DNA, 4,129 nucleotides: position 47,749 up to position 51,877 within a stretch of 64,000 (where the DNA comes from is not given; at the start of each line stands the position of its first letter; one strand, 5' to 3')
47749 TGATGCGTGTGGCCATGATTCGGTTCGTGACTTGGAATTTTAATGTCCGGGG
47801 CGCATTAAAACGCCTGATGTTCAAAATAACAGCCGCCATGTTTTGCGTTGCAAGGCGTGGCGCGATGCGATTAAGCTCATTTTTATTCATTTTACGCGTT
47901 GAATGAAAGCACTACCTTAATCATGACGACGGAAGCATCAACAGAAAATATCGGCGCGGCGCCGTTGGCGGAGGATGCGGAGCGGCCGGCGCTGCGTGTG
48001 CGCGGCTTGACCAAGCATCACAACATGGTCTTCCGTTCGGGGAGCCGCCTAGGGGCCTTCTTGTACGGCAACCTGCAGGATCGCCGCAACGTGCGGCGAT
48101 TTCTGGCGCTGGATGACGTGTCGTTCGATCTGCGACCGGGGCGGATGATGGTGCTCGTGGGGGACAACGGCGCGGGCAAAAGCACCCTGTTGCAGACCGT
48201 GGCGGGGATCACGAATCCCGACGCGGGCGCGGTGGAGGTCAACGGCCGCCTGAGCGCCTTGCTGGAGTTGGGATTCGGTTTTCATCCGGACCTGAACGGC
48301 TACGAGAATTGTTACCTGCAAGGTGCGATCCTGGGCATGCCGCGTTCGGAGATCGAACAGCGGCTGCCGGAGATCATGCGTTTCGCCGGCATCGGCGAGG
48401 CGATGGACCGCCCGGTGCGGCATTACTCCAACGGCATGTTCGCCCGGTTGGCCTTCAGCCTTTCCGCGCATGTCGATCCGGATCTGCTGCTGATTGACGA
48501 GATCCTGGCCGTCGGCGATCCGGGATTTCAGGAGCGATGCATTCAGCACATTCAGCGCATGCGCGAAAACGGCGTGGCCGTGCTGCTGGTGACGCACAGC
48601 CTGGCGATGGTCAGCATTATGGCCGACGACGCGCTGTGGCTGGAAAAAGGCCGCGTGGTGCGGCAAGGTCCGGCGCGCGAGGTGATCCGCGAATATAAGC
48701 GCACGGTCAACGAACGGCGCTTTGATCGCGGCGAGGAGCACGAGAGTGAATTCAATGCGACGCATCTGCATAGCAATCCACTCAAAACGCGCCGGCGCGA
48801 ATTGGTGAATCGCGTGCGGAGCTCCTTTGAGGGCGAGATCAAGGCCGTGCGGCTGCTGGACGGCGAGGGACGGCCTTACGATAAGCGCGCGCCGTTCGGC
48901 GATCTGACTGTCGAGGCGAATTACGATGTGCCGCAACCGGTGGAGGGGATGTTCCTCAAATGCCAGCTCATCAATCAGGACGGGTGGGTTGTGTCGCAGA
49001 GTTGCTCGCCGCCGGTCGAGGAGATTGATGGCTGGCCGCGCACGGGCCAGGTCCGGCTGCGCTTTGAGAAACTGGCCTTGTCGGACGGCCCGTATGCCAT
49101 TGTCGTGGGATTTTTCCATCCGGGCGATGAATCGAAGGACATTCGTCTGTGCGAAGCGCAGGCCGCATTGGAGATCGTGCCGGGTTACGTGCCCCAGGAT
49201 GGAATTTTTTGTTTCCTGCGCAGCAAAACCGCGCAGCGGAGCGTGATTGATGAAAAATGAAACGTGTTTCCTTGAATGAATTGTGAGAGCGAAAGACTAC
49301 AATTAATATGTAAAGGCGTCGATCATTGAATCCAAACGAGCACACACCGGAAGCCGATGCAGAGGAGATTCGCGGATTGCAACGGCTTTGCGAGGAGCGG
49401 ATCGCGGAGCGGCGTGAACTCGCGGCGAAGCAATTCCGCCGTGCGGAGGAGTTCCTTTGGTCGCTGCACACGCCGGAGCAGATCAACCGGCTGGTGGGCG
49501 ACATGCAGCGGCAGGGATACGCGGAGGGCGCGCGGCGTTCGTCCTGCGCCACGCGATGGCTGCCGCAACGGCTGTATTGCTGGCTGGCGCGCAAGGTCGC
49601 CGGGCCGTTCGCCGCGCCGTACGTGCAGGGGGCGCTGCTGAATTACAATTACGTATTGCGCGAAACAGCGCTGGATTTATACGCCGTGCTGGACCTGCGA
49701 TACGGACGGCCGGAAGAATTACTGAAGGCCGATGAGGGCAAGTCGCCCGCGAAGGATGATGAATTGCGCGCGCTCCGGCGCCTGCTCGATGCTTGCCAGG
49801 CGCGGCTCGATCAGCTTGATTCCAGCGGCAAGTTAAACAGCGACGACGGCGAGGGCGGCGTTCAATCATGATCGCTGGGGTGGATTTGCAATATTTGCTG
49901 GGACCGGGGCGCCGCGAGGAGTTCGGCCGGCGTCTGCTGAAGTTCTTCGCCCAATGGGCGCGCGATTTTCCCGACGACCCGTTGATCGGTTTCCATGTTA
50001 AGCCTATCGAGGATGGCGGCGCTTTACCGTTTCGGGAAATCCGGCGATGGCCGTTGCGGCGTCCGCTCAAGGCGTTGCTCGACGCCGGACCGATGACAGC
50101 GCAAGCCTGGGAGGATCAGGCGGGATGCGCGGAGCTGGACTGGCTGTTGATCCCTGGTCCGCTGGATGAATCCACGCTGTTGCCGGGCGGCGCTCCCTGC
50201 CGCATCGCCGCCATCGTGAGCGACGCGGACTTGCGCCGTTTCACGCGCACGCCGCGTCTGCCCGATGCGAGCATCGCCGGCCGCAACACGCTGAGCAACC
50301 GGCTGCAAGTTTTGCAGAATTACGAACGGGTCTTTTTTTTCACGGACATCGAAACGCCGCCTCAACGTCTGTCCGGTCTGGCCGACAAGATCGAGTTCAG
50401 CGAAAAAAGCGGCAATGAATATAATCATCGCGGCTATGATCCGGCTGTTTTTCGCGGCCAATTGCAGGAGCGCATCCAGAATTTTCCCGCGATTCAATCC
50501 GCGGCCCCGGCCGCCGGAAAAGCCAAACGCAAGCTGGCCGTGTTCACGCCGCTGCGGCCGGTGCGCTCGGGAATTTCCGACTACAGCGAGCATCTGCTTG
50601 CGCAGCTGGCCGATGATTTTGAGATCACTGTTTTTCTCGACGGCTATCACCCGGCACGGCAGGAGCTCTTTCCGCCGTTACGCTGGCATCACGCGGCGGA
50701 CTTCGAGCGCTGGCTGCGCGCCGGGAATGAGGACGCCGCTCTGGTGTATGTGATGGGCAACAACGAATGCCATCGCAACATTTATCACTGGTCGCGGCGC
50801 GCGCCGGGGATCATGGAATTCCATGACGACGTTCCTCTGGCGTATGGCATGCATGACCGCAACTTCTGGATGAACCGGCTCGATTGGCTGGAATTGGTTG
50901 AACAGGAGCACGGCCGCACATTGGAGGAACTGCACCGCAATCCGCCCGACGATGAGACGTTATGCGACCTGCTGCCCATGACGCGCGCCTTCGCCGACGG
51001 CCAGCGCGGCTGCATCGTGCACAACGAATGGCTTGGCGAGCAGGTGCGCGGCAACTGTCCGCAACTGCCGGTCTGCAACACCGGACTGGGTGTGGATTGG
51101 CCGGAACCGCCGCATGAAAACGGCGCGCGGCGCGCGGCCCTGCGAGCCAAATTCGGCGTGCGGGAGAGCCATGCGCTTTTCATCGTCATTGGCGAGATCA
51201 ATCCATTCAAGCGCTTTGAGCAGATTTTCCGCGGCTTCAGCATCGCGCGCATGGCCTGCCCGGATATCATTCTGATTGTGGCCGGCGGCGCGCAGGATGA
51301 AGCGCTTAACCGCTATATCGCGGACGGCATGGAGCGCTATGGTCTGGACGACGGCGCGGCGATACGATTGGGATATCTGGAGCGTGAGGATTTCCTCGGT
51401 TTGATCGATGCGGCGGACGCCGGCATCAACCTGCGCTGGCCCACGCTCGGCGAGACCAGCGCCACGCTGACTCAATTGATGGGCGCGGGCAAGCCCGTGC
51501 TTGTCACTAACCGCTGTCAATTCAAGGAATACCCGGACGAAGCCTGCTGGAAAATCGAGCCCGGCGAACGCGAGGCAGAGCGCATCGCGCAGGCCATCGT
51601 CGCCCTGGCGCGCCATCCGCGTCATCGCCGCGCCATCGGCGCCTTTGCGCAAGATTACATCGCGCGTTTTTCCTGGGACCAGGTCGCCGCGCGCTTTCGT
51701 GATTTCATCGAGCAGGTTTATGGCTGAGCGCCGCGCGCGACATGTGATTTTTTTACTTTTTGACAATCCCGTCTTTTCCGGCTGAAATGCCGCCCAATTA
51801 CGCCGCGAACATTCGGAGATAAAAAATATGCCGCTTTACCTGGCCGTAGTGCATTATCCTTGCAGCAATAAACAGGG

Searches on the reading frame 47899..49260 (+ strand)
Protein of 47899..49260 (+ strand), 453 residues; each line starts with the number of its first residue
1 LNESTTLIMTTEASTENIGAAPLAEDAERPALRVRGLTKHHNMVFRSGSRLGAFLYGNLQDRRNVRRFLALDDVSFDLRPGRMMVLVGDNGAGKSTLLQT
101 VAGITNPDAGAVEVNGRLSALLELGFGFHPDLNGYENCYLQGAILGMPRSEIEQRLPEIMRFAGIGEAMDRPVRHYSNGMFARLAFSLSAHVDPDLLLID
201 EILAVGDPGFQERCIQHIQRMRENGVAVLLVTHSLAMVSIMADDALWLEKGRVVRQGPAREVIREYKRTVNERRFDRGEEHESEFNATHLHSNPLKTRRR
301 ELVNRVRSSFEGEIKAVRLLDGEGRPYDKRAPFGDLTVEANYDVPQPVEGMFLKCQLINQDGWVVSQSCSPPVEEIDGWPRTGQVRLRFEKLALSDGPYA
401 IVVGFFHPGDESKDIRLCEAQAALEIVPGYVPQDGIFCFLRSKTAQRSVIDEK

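Call 45: search_protein_families(library=pfam, proteins=[window:47899-49260:+], max_evalue=0.001)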
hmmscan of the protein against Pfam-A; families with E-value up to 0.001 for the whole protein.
window:47899-49260:+ (453 aa): 6 families
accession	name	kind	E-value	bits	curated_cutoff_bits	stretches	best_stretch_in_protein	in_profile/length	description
PF00005.33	ABC_tran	-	6.8e-19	69.3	25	1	71-202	1-135/137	ABC transporter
PF13304.12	AAA_21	-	4e-09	37.4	27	1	83-104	1-22/304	AAA domain, putative AbiEii toxin, Type IV TA system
PF14524.12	Wzt_C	-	4.5e-05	23.9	30.4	1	308-413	6-113/143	Wzt C-terminal domain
PF13555.12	AAA_29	-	0.00023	21.3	27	1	72-104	13-45/61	P-loop containing region of AAA domain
PF13476.12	AAA_23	-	0.0003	21.9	27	1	64-100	6-38/201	AAA domain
PF13401.12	AAA_22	-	0.00056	20.7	27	0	81-231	5-121/130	AAA domain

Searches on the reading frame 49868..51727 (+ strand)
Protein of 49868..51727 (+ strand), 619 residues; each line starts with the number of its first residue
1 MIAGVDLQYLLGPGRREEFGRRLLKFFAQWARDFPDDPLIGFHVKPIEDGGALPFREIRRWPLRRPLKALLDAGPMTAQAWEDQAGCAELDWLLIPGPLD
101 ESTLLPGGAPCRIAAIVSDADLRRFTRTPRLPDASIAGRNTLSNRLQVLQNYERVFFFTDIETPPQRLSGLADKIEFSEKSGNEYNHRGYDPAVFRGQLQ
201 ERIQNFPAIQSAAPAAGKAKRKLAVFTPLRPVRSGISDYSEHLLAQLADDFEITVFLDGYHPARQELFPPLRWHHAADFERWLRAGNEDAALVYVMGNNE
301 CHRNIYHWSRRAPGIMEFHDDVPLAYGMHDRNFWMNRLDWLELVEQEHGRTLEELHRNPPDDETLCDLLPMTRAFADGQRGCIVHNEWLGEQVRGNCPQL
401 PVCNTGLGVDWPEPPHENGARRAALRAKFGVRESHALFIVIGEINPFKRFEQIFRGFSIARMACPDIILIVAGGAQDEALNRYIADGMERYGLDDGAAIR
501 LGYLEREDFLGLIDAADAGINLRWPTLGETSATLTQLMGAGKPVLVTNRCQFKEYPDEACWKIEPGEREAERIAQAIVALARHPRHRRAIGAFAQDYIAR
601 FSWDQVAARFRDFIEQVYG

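Call 45: search_protein_families(library=pfam, proteins=[window:49868-51727:+], max_evalue=0.001)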
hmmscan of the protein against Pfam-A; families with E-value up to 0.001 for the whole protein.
window:49868-51727:+ (619 aa): 2 families
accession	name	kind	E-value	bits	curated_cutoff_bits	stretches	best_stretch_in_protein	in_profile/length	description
PF00534.26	Glycos_transf_1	-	1.1e-05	25.5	26.4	1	424-594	4-169/172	Glycosyl transferases group 1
PF13692.12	Glyco_trans_1_4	-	7.6e-05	23.4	27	1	438-581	4-140/142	Glycosyl transferases group 1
